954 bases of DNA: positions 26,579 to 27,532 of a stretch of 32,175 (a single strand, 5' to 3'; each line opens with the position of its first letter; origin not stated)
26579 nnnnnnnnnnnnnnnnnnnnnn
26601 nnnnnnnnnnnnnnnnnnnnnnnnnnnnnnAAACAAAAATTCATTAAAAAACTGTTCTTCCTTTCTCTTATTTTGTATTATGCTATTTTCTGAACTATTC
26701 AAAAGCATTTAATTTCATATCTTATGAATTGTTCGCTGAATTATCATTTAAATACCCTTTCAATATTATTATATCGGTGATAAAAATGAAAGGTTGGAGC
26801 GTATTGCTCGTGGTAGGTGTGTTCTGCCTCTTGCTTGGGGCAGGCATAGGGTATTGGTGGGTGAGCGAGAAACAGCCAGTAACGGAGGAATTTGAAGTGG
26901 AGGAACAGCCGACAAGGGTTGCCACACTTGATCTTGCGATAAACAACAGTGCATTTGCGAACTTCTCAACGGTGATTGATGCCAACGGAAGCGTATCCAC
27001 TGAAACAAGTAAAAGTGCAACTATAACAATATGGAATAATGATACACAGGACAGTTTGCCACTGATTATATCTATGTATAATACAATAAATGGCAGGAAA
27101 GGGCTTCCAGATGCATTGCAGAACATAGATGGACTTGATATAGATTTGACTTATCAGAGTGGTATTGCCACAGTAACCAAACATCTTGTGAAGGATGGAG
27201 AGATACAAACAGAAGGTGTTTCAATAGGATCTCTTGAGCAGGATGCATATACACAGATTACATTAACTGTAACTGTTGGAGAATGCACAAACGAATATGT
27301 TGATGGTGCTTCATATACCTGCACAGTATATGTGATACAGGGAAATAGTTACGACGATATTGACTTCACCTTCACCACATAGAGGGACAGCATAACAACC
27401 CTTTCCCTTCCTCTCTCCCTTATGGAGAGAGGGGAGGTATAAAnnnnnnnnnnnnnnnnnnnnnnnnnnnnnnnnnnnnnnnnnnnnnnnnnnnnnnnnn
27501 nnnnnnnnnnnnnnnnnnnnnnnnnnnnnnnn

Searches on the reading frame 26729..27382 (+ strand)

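Call 56: search_protein_families(library=pfam, max_evalue=0.01, proteins=[window:26729-27382:+])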
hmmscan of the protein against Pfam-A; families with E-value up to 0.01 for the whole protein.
window:26729-27382:+ (217 aa): 1 family
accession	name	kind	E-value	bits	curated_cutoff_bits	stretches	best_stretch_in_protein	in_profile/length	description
PF11651.14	P22_CoatProtein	-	0.0042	16.4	24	1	51-149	301-397/423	P22 coat protein - gene protein 5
